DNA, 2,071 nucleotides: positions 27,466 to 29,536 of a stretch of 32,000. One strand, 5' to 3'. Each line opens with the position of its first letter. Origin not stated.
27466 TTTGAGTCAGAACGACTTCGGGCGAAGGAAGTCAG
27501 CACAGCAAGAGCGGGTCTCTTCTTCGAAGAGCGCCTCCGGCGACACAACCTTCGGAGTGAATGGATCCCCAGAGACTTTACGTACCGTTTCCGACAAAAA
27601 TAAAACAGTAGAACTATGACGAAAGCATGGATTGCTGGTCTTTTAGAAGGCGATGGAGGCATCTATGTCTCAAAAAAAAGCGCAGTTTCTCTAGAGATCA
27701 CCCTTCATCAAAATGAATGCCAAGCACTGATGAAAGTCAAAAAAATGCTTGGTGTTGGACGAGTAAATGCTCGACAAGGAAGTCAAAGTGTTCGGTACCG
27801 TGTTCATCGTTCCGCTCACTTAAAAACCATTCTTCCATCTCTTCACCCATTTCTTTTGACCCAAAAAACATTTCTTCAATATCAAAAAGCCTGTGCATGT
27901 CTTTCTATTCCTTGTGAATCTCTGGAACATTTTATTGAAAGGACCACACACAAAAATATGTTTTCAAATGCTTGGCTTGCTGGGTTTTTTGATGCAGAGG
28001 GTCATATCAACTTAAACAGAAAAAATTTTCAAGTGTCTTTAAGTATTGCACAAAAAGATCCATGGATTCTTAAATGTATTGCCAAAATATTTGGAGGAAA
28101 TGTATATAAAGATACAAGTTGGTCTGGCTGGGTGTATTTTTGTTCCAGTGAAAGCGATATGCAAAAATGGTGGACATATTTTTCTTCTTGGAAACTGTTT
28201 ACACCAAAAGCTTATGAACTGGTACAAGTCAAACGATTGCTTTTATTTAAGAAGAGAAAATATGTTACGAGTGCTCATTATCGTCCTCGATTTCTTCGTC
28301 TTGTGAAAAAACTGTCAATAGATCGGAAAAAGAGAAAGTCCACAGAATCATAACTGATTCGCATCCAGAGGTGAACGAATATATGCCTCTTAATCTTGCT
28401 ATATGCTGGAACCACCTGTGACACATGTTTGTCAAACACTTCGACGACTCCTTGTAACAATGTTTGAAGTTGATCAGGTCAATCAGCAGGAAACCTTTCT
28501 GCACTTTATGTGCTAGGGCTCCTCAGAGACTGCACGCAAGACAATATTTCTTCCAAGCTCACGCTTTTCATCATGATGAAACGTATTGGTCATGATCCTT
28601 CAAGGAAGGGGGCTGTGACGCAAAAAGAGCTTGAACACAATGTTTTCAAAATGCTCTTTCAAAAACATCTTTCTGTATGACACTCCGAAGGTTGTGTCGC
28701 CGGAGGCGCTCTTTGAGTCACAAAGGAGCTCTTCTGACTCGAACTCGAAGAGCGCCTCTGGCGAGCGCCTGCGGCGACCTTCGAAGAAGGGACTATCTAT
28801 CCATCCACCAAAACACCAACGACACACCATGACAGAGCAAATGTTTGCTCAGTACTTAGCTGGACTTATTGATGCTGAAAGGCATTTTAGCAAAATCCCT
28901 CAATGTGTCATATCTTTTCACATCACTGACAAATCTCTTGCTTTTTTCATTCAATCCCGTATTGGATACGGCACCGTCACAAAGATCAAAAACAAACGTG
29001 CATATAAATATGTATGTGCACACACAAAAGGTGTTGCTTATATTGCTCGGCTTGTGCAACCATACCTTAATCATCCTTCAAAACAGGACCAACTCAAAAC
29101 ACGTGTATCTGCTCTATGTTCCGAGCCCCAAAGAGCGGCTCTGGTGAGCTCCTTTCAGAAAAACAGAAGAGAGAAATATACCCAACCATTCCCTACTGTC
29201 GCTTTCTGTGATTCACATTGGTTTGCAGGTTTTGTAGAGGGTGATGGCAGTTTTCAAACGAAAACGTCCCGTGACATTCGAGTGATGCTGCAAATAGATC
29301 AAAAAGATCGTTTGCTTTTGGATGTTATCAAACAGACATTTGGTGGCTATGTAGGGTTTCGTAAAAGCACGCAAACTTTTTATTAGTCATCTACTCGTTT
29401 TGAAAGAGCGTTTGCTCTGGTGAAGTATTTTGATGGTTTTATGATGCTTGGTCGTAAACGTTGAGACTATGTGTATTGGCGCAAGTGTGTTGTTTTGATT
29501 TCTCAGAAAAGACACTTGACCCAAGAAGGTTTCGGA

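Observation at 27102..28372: Two consecutive 11-nt micro-exons encode the invariant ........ segment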

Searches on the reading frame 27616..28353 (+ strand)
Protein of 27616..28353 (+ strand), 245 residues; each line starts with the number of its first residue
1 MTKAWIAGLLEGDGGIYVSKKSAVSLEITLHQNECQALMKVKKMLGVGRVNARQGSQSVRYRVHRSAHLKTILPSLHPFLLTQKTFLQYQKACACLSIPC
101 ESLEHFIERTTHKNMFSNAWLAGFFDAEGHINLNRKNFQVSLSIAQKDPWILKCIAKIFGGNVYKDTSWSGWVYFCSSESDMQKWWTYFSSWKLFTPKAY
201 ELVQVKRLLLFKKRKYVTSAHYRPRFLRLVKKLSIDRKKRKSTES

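Call 15: find_homologous_proteins(query=window:27616-28353:+)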
Query window:27616-28353:+ (245 aa): 4 proteins with E <= 0.001 among 224 candidates.
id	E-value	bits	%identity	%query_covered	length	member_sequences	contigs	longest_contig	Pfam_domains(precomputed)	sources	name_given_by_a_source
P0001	1.5e-143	494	88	100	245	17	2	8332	PF00961.25,PF14528.12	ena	-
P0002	2.0e-113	396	71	100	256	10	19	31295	PF00961.25,PF14528.12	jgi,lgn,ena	jgi:hypothetical protein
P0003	9.9e-59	217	90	44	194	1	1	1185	PF00961.25,PF00115.26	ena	-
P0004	6.6e-6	44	31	36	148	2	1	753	PF00961.25,PF14528.12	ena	-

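Call 16: find_encoding_contigs(protein=P0002, flank=10000, max_places=6)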
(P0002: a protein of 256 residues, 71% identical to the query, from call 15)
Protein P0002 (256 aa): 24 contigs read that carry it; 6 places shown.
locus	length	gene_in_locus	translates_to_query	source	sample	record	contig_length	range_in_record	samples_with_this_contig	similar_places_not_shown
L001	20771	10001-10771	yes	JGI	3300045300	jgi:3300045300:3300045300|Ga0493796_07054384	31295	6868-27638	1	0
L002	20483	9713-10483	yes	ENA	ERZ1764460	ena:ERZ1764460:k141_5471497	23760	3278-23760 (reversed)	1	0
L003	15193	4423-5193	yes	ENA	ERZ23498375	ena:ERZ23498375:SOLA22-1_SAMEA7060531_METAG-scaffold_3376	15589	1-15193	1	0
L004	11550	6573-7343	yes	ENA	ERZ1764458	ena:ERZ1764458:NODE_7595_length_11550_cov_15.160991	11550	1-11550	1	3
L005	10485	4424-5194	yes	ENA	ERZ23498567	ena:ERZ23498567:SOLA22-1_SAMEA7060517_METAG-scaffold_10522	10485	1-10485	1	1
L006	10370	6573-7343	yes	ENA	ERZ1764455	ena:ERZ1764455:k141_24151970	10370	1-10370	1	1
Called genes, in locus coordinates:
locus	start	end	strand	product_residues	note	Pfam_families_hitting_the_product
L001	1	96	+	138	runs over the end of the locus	PF00411:Ribosomal_S11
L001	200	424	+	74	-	PF00137:ATP-synt_C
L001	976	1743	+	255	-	PF00902:TatC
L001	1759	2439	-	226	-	PF01479:S4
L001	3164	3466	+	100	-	PF00420:Oxidored_q2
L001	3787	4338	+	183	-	PF02326:YMF19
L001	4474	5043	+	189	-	PF05405:Mt_ATP-synt_B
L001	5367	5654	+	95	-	PF00115:COX1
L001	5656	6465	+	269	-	PF14528:LAGLIDADG_3 (weak), PF00961:LAGLIDADG_1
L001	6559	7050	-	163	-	-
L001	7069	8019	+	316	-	PF00961:LAGLIDADG_1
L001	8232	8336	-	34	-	-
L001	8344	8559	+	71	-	PF00115:COX1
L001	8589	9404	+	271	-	PF14528:LAGLIDADG_3 (faint), PF00961:LAGLIDADG_1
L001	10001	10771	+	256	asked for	PF14528:LAGLIDADG_3 (faint), PF00961:LAGLIDADG_1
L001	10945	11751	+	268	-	PF14528:LAGLIDADG_3 (faint), PF00961:LAGLIDADG_1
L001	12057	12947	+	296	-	PF00961:LAGLIDADG_1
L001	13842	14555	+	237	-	PF00961:LAGLIDADG_1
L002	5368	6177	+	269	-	PF14528:LAGLIDADG_3 (weak), PF00961:LAGLIDADG_1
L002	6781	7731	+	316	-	PF00961:LAGLIDADG_1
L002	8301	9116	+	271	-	PF14528:LAGLIDADG_3 (faint), PF00961:LAGLIDADG_1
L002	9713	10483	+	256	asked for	PF14528:LAGLIDADG_3 (faint), PF00961:LAGLIDADG_1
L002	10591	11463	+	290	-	PF14528:LAGLIDADG_3 (faint), PF00961:LAGLIDADG_1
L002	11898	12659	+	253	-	PF00961:LAGLIDADG_1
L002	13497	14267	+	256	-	PF00961:LAGLIDADG_1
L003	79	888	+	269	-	PF14528:LAGLIDADG_3 (weak), PF00961:LAGLIDADG_1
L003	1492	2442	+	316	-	PF00961:LAGLIDADG_1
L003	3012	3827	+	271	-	PF14528:LAGLIDADG_3 (faint), PF00961:LAGLIDADG_1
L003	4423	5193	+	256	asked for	PF14528:LAGLIDADG_3 (faint), PF00961:LAGLIDADG_1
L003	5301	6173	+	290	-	PF14528:LAGLIDADG_3 (faint), PF00961:LAGLIDADG_1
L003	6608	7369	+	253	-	PF00961:LAGLIDADG_1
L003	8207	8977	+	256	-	PF00961:LAGLIDADG_1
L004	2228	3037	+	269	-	PF14528:LAGLIDADG_3 (weak), PF00961:LAGLIDADG_1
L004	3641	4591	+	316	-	PF00961:LAGLIDADG_1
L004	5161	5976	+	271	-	PF14528:LAGLIDADG_3 (faint), PF00961:LAGLIDADG_1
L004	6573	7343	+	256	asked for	PF14528:LAGLIDADG_3 (faint), PF00961:LAGLIDADG_1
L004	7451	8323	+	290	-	PF14528:LAGLIDADG_3 (faint), PF00961:LAGLIDADG_1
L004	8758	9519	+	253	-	PF00961:LAGLIDADG_1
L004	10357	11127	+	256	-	PF00961:LAGLIDADG_1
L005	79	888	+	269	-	PF14528:LAGLIDADG_3 (weak), PF00961:LAGLIDADG_1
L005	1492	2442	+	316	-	PF00961:LAGLIDADG_1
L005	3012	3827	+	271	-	PF14528:LAGLIDADG_3 (faint), PF00961:LAGLIDADG_1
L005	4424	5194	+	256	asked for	PF14528:LAGLIDADG_3 (faint), PF00961:LAGLIDADG_1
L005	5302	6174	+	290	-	PF14528:LAGLIDADG_3 (faint), PF00961:LAGLIDADG_1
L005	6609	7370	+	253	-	PF00961:LAGLIDADG_1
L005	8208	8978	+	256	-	PF00961:LAGLIDADG_1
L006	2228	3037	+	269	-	PF14528:LAGLIDADG_3 (weak), PF00961:LAGLIDADG_1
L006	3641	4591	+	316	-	PF00961:LAGLIDADG_1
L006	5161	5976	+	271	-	PF14528:LAGLIDADG_3 (faint), PF00961:LAGLIDADG_1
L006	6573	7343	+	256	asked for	PF14528:LAGLIDADG_3 (faint), PF00961:LAGLIDADG_1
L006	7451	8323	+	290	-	PF14528:LAGLIDADG_3 (faint), PF00961:LAGLIDADG_1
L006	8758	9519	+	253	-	PF00961:LAGLIDADG_1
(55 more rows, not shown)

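Call 17: find_encoding_contigs(protein=P0001, flank=10000, max_places=4)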
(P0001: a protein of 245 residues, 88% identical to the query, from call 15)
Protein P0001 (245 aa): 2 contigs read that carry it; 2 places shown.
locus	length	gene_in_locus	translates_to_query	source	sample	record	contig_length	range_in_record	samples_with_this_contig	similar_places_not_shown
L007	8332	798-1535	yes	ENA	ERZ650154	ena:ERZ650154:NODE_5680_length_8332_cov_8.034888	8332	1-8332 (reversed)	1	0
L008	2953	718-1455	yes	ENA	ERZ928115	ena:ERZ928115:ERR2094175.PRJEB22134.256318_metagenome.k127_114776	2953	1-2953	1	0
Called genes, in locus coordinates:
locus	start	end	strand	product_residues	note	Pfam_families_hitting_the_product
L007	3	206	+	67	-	?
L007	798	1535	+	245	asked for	PF00961:LAGLIDADG_1, PF14528:LAGLIDADG_3 (faint), PF00961:LAGLIDADG_1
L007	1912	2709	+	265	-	PF14528:LAGLIDADG_3 (faint), PF00961:LAGLIDADG_1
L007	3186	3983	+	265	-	PF00961:LAGLIDADG_1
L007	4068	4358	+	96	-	PF00115:COX1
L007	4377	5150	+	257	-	PF00961:LAGLIDADG_1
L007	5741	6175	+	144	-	PF00115:COX1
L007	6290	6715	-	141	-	-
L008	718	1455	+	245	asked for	PF00961:LAGLIDADG_1, PF14528:LAGLIDADG_3 (faint), PF00961:LAGLIDADG_1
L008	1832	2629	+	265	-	PF14528:LAGLIDADG_3 (faint), PF00961:LAGLIDADG_1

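Call 18: find_encoding_contigs(protein=P0003, flank=5000, max_places=4)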
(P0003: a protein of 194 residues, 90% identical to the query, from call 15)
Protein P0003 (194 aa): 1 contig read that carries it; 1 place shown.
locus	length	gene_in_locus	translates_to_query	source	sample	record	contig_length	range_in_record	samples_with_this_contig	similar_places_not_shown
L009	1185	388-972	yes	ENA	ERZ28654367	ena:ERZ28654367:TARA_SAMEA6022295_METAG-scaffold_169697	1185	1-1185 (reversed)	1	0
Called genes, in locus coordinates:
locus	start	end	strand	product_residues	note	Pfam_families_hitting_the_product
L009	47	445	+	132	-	PF00961:LAGLIDADG_1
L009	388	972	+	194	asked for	PF00961:LAGLIDADG_1, PF00115:COX1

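Call 51: search_protein_families(library=pfam, proteins=[window:27616-28353:+])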
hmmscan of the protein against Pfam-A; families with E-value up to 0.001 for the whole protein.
window:27616-28353:+ (245 aa): 2 families
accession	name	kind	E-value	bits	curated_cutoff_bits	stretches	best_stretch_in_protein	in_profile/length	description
PF00961.24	LAGLIDADG_1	-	9.3e-20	71.9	23.1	2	6-93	1-99/102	LAGLIDADG endonuclease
PF14528.11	LAGLIDADG_3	-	6.9e-10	39.5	22.5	1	117-148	3-32/82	LAGLIDADG-like domain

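Call 52: search_solved_structures(query=window:27616-28353:+, max_evalue=0.01)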
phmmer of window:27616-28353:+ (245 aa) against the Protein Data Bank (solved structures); distinct sequences matched with E-value up to 0.01: 44.
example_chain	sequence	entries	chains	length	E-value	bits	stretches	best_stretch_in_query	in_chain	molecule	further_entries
1p8k_Z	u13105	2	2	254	4.4e-12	49.1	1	2-158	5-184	Intron-encoded endonuclease I-AniI | LAGLIDADG endonuclease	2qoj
3uvf_A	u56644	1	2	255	1.1e-11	47.9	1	2-157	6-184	Intron-encoded DNA endonuclease I-HjeMI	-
3eh8_A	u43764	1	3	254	1.3e-11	47.6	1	2-157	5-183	Intron-encoded DNA endonuclease I-AniI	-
2ab5_A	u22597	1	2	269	1e-09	41.4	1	4-134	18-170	mRNA maturase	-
3fd2_A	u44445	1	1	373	6.2e-08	35.5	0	3-84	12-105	Site-specific DNA endonuclease I-MsoI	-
6uw0_A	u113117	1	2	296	3.4e-07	33.1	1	22-92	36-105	I-OnuI-e-Therm-bCtxA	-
6uwj_A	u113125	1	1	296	2.3e-05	27.1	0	22-92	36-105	I-OnuI-e-Therm-hChr11v2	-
6uwk_A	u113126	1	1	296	4.1e-05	26.3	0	23-93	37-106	I-OnuI-e-Therm-hChr11v3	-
9xy9_A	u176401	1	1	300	4.9e-05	26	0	22-107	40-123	eI-OnuI_P456_ACA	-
6uvw_A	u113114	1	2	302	5.5e-05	25.9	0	22-93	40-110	I-OnuI-e-Therm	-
5t2h_A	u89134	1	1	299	6.4e-05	25.7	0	22-106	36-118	I-OnuI_e-hTCRa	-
5t2n_A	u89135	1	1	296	8.7e-05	25.2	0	13-106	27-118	I-OnuI_e-ag007820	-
9xy2_A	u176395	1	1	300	9.1e-05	25.2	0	22-107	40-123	eI-OnuI_P456_AAC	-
9xy5_A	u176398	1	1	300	9.2e-05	25.2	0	22-107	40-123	eI-OnuI_P456_AGT_2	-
9xy6_A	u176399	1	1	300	9.2e-05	25.2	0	22-107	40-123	eI-OnuI_P456_TCC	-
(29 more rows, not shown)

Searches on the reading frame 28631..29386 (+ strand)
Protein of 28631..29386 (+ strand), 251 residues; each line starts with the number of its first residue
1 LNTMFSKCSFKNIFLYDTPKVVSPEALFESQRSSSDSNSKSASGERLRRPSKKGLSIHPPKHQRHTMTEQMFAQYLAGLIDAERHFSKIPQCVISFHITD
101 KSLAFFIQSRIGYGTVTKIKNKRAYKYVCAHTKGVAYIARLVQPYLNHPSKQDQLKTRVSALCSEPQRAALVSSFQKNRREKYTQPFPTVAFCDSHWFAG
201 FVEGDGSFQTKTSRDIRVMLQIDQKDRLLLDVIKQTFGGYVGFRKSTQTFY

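Call 51: search_protein_families(library=pfam, proteins=[window:28631-29386:+])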
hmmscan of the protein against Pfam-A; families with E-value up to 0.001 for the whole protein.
window:28631-29386:+ (251 aa): 2 families
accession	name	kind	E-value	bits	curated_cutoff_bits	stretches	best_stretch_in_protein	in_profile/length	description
PF00961.24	LAGLIDADG_1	-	9.6e-11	42.9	23.1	1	199-249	2-63/102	LAGLIDADG endonuclease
PF14528.11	LAGLIDADG_3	-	6.5e-05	23.5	22.5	0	197-235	6-41/82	LAGLIDADG-like domain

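Call 54: search_solved_structures(query=window:28631-29386:+, max_evalue=0.01)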
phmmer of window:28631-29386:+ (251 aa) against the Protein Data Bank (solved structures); distinct sequences matched with E-value up to 0.01: 9.
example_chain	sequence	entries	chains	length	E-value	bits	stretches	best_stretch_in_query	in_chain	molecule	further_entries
4z1z_A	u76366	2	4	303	7.2e-05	25.5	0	192-220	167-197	Meganuclease I-SmaMI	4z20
5e67_A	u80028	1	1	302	7.2e-05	25.5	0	192-220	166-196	I-SmaMI LAGLIDADG meganuclease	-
5e63_A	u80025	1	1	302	7.3e-05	25.5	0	192-220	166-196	I-SmaMI LAGLIDADG meganuclease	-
5e5s_A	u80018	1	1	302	7.3e-05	25.5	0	192-220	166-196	I-SmaMI LAGLIDADG meganuclease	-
5e5o_A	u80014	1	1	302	7.4e-05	25.5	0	192-220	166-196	I-SmaMI LAGLIDADG endonuclease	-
5e5p_A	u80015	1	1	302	7.4e-05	25.5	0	192-220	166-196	I-SmaMI LAGLIDADG meganuclease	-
4lox_A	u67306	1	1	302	7.6e-05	25.4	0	192-220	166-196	LAGLIDADG homing endonuclease I-SmaMI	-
4efj_A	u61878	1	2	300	0.0018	20.9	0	195-238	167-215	LAGLIDADG endonuclease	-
4z1x_A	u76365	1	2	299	0.0018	20.9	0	195-238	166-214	LAGLIDADG endonuclease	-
